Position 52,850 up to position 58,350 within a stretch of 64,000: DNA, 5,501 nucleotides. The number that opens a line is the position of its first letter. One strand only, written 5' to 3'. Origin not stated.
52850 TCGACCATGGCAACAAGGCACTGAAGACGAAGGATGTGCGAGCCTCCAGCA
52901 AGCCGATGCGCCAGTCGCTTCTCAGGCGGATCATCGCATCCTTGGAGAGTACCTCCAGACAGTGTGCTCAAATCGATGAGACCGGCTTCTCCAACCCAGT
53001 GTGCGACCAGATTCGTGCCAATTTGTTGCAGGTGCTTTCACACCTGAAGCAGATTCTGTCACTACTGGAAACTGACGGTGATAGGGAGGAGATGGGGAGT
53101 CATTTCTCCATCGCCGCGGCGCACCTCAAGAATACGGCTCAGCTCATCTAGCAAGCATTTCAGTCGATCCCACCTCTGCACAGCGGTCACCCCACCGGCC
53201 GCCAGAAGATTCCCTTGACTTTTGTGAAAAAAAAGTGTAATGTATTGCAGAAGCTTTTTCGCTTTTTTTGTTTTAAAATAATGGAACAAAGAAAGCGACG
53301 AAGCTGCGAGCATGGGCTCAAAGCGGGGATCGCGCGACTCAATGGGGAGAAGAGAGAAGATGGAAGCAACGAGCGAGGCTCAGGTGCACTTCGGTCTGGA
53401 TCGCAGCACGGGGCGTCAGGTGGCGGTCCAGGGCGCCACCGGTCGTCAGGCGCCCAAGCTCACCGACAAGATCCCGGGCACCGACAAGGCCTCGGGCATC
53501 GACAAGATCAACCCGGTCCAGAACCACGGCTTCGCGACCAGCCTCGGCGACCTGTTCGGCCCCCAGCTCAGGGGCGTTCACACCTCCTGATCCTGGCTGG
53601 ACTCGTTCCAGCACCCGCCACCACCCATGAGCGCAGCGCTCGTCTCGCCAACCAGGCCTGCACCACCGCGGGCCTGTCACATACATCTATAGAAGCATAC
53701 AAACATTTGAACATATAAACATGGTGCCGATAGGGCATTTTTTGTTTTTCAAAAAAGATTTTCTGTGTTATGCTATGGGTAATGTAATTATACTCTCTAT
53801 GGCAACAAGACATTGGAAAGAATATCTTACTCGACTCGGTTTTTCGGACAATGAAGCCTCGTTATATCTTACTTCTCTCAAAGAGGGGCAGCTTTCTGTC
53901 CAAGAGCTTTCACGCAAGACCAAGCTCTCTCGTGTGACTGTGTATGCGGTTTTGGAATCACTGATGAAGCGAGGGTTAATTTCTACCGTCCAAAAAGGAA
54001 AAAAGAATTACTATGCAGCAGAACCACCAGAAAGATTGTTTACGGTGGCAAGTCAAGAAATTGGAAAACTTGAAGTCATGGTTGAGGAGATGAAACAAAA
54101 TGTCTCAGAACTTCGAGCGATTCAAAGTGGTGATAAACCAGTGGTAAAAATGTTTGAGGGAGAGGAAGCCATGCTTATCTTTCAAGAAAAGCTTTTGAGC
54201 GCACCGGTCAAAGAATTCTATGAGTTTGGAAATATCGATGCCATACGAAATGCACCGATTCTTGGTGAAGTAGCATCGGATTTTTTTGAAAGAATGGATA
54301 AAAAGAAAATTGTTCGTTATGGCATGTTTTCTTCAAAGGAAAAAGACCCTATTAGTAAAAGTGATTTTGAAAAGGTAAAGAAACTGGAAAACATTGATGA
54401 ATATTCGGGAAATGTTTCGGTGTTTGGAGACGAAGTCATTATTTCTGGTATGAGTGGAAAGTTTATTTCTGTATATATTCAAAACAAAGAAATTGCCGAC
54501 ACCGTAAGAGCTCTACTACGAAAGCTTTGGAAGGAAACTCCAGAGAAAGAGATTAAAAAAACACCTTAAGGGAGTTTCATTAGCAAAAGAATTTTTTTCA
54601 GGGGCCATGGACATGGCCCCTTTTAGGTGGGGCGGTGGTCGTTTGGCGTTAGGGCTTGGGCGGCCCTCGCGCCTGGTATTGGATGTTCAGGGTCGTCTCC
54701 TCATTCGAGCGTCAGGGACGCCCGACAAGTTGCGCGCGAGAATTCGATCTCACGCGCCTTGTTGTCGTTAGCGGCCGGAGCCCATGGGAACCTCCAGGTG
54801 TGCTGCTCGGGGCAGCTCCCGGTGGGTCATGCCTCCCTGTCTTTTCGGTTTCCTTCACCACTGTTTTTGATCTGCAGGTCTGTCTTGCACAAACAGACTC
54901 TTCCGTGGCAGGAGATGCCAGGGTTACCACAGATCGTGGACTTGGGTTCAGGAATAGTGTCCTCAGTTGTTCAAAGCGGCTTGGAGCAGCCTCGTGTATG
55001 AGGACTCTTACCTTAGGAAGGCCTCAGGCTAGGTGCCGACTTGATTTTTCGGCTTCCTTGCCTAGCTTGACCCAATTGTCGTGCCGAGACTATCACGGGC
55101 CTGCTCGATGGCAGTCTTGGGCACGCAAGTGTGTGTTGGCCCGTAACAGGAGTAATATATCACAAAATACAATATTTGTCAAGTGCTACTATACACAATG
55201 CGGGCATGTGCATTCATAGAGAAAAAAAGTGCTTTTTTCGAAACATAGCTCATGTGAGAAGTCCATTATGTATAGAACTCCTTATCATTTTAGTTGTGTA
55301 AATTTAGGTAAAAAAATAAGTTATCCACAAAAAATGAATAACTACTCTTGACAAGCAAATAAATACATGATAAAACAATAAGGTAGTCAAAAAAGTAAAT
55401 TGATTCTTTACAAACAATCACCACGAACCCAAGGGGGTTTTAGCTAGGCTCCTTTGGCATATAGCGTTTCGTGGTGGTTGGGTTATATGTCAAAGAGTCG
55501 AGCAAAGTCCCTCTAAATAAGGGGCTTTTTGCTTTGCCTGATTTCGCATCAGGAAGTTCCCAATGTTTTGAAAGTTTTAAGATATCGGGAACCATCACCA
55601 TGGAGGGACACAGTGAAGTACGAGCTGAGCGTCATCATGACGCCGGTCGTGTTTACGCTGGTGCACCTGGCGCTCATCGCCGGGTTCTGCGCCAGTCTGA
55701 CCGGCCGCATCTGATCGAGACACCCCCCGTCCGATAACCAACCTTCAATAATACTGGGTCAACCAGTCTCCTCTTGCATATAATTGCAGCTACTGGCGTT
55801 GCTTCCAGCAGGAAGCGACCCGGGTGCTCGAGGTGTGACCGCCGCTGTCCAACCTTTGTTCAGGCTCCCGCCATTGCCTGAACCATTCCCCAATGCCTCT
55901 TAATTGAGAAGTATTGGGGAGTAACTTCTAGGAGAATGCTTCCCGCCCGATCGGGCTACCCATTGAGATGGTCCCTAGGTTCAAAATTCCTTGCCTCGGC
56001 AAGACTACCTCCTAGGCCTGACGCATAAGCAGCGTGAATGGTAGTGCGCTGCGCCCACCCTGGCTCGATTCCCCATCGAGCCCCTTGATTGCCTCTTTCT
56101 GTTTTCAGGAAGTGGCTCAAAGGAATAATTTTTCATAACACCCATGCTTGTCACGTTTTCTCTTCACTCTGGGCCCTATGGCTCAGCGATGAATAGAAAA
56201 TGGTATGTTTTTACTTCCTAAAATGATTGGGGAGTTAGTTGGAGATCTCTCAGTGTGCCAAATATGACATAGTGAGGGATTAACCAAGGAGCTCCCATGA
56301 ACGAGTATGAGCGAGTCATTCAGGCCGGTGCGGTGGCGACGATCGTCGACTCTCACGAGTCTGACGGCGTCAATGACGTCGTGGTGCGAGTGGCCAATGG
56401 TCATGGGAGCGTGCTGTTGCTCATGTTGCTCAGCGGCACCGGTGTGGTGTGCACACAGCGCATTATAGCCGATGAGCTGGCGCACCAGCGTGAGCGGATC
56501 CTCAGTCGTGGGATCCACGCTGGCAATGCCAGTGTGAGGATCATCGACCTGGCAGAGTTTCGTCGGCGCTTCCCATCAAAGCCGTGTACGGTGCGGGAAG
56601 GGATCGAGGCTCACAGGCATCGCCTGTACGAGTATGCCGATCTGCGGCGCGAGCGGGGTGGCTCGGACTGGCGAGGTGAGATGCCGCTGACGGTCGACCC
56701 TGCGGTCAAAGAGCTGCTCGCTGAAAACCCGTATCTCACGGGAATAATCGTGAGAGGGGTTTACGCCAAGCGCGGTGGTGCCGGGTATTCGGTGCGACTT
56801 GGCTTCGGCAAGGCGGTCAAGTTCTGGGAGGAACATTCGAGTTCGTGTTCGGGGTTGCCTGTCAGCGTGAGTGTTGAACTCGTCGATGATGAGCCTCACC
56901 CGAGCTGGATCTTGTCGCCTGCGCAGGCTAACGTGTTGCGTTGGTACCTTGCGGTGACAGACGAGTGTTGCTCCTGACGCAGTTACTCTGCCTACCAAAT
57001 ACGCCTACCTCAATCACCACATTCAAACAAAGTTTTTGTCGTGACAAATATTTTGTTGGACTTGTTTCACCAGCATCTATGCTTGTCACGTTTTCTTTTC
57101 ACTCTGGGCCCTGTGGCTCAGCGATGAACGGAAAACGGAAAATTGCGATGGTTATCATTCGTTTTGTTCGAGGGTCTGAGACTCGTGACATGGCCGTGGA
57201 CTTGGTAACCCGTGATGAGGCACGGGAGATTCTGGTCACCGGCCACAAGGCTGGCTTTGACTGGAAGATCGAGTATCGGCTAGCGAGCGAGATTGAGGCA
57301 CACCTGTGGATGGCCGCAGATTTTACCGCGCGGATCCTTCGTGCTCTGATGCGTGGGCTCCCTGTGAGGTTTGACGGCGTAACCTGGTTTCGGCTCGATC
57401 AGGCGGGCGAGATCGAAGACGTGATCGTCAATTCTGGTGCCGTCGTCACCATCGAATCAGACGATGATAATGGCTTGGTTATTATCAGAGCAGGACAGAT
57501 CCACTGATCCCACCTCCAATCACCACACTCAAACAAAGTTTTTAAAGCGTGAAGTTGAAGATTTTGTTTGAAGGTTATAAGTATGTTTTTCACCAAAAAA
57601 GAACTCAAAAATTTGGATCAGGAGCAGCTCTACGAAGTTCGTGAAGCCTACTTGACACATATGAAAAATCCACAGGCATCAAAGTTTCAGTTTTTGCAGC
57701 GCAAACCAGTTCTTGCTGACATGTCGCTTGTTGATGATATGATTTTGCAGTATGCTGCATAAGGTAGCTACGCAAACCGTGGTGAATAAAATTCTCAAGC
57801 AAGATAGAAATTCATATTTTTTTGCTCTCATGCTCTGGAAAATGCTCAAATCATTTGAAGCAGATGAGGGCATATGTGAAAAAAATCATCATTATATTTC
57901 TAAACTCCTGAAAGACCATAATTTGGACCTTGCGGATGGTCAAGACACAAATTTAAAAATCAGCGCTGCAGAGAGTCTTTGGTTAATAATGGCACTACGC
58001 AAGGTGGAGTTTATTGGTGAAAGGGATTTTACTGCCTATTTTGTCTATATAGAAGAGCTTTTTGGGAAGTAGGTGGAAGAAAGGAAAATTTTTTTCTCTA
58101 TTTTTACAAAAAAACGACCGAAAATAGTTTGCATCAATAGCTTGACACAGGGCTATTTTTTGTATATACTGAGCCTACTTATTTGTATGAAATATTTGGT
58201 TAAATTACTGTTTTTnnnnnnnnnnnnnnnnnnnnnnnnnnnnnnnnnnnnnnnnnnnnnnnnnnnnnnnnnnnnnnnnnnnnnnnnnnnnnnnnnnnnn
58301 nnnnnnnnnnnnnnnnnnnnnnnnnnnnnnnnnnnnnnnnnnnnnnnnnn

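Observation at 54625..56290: About 1.6 kb of GC-rich, mostly non-coding, hairpin-dense DNA between a TrmB regulator and the cassette array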

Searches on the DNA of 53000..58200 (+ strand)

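Call 8: search_rna_families(source=window, start=53000, end=58200, threshold=evalue, max_evalue=10, show_alignments=3)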
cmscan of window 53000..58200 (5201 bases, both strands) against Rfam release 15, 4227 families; matches with E-value up to 10: 10.
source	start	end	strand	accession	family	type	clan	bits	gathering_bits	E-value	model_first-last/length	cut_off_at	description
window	57342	57492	-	RF01249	snR190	Gene; snRNA; snoRNA; CD-box;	CL00044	24.7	40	0.011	1-198/198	no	Small nucleolar RNA snR190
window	57508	57582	-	RF00697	mir-186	Gene; miRNA;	-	21.3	70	1.6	1-82/82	no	mir-186 microRNA precursor family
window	55436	55534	+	RF01859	Phe_leader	Cis-reg; leader;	-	21.1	55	4.4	1-125/125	no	Phenylalanine leader peptide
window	53251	53305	+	RF03826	MIR825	Gene; miRNA;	-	19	160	9.9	49-104/146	no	MIR825 microRNA precursor family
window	58055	58131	+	RF03363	mir-6129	Gene; miRNA;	-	18.8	114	6.1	1-92/92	no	mir-6129 microRNA precursor family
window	53252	53305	+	RF04239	mir-4679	Gene; miRNA;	-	18.6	88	8.8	1-75/75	no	mir-4679 microRNA precursor family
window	53614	53671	-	RF00523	Prion_pknot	Cis-reg;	-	18.3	39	6.9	1-40/40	no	Prion pseudoknot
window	53241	53312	-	RF03323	mir-3613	Gene; miRNA;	-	18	91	5.1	1-86/86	no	mir-3613 microRNA precursor family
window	56882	56933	+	RF01310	sR7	Gene; snRNA; snoRNA; CD-box;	-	14.9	37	6.2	1-57/57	no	Small nucleolar RNA sR7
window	56127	56225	+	RF01290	SNORD10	Gene; snRNA; snoRNA; CD-box;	-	14.8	37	8.9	1-139/139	no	Small nucleolar RNA SNORD10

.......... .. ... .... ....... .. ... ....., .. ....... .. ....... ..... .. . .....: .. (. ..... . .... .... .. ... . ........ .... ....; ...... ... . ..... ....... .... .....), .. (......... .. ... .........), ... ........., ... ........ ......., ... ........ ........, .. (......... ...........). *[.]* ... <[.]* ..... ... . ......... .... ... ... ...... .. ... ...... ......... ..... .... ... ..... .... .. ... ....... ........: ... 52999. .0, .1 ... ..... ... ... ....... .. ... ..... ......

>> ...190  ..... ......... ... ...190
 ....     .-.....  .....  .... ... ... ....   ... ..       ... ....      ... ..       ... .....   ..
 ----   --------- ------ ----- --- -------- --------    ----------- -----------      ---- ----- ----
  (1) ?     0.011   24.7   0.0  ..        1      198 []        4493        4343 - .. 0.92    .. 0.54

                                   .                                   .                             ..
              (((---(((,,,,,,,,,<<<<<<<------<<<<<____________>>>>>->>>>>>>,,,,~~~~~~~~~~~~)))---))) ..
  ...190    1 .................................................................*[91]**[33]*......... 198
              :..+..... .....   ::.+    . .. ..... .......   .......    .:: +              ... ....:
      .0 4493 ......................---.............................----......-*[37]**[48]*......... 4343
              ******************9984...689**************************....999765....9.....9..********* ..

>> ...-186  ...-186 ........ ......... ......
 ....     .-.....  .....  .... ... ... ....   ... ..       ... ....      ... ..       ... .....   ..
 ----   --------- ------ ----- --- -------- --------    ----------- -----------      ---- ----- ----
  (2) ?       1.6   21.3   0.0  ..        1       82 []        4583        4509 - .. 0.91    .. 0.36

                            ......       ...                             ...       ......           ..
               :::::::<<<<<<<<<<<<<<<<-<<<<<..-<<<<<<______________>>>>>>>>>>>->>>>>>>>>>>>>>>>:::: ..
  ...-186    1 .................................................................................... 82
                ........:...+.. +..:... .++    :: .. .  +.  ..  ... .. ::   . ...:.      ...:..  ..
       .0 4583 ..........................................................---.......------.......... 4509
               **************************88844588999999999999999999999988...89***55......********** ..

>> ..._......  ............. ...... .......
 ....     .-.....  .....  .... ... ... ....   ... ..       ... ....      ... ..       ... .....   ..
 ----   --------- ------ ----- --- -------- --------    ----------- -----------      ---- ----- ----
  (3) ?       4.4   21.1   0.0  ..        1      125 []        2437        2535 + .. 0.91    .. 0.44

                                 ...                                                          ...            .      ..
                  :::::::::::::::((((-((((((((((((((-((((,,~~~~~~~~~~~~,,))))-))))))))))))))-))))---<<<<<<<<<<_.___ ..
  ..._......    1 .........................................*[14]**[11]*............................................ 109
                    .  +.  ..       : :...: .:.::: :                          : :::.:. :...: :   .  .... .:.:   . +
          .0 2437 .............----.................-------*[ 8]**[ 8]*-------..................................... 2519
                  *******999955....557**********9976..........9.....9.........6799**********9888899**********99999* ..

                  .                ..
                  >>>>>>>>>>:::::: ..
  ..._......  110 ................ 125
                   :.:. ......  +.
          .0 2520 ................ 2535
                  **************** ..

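Call 11: search_dna_similar(query=window:54570-56296:+, collection=phages, mode=distant, max_evalue=0.01)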
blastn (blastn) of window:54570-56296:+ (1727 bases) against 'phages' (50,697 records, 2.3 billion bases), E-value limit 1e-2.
No match.
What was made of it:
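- Tried and rejected: Phage DNA similarity. blastn of the region against phage genomes: no match (call 11).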

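Call 53: search_rna_families(sources=[L006, L008, L009, L011, L004, L007], threshold=gathering)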
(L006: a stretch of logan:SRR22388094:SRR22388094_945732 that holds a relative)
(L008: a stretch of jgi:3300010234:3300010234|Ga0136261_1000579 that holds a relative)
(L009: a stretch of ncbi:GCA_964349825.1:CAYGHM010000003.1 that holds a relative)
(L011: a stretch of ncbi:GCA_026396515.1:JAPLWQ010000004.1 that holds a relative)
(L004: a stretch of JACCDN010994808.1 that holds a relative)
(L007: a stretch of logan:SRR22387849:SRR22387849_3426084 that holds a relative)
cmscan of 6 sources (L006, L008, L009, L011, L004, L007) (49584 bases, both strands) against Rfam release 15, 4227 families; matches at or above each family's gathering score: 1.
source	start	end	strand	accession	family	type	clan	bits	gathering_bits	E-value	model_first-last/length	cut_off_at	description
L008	2752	2824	+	RF00005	tRNA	Gene; tRNA;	CL00001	63.7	29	1.3e-11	1-71/71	no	tRNA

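Call 81: search_rna_families(sources=[L014, L015, L016], threshold=evalue, max_evalue=0.1, show_alignments=3)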
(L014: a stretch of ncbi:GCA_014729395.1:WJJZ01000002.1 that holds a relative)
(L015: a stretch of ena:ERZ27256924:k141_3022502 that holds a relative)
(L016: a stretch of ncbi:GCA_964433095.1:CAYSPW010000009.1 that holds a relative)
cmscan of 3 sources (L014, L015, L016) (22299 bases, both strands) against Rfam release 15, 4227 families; matches with E-value up to 0.1: 0.
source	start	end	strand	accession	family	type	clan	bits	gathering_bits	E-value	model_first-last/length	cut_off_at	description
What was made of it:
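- On Bacterial Y RNA / Ro60 (Rsr) module: No Y_RNA or YrlA model hit (calls 8, 81).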

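Call 109: search_rna_families(source=L009, start=4700, end=5350, threshold=evalue, max_evalue=10, show_alignments=2)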
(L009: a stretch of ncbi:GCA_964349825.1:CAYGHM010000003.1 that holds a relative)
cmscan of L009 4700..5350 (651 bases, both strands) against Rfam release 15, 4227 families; matches with E-value up to 10: 3.
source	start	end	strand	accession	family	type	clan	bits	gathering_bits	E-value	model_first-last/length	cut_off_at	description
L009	4797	4882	-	RF00766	mir-335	Gene; miRNA;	-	20.9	64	0.058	1-92/92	no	mir-335 microRNA precursor family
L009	4730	4800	+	RF01859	Phe_leader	Cis-reg; leader;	-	19.8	55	1.1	1-125/125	no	Phenylalanine leader peptide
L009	5214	5242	+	RF02107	DLEU2_3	Gene; lncRNA;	-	17.1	60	7.5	1-76/76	no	Deleted in lymphocytic leukemia 2 conserved region 3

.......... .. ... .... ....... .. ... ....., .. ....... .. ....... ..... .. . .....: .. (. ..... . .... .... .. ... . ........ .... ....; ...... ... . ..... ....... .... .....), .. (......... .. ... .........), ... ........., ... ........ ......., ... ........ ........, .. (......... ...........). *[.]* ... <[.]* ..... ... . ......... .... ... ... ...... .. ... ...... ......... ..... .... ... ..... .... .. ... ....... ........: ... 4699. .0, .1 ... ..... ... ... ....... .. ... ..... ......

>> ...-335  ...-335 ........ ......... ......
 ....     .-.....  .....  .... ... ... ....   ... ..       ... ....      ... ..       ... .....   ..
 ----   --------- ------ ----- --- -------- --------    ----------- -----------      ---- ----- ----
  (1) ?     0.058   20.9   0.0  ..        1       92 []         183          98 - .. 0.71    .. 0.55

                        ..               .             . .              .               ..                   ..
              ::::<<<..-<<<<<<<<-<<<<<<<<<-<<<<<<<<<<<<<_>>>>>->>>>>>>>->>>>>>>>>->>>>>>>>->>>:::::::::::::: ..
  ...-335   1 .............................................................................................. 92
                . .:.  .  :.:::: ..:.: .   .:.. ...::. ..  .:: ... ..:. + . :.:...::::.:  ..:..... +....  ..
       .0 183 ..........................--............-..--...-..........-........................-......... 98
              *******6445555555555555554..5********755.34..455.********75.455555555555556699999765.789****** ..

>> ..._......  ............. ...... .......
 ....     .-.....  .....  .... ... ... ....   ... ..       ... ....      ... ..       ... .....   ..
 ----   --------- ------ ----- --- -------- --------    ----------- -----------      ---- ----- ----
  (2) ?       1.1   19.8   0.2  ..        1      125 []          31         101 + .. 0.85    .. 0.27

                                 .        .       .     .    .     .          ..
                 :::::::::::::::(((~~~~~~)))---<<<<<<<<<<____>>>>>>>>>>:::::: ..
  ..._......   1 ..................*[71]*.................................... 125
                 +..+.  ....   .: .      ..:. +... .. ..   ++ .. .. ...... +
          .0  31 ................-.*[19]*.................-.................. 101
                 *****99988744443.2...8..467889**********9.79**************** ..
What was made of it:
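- On Known large or other ncRNA families (OLE, GOLLD, ROOL, HEARO, raiA, RNase P, 6S, SRP, tmRNA, Y RNA, group I/II introns): Nothing in the related loci (calls 53, 81, 109).
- Tried and rejected: GAAAGUC-like motifs in L006 and L009 suggested it; the permissive Rfam search rejected it (call 109).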

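Call 110: search_rna_families(source=window, start=54560, end=55200, threshold=evalue, max_evalue=10, show_alignments=2)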
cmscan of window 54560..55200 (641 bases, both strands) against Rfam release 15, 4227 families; matches with E-value up to 10: 2.
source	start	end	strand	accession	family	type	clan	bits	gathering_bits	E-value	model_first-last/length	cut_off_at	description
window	54672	54741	+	RF02464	Ms_AS-4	Gene; sRNA;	-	15.5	50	8.2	1-82/82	no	Actinobacteria sRNA Ms_AS-4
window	55046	55057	-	RF02914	DUF805b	Cis-reg;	CL00115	11.4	35.6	3.6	6-17/35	no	DUF805b RNA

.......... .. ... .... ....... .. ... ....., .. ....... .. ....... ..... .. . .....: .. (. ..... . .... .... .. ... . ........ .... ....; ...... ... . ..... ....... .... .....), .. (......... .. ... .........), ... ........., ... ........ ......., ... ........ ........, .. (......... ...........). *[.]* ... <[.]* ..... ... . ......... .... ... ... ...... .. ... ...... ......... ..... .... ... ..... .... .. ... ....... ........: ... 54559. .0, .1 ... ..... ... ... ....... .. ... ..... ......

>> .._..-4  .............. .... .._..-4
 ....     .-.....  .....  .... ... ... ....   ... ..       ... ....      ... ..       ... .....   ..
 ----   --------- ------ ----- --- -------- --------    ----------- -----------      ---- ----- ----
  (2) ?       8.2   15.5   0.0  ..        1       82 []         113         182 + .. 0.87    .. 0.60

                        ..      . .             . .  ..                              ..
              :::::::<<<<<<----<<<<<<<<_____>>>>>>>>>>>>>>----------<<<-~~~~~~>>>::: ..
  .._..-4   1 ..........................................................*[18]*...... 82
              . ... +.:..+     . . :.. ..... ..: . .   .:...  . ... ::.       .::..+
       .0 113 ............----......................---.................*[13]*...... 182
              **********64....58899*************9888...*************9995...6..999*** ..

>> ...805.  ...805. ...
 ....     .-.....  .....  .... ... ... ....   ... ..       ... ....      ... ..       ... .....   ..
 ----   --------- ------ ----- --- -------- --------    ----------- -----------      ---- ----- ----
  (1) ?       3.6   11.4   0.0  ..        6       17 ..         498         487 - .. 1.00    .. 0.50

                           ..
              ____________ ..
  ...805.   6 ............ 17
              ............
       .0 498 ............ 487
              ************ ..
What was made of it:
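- On Known large or other ncRNA families (OLE, GOLLD, ROOL, HEARO, raiA, RNase P, 6S, SRP, tmRNA, Y RNA, group I/II introns): At E<=10 on 53000-58200 and on 54560-55200, only chance-level hits to eukaryotic snoRNA/miRNA models and similar (calls 8, 110).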
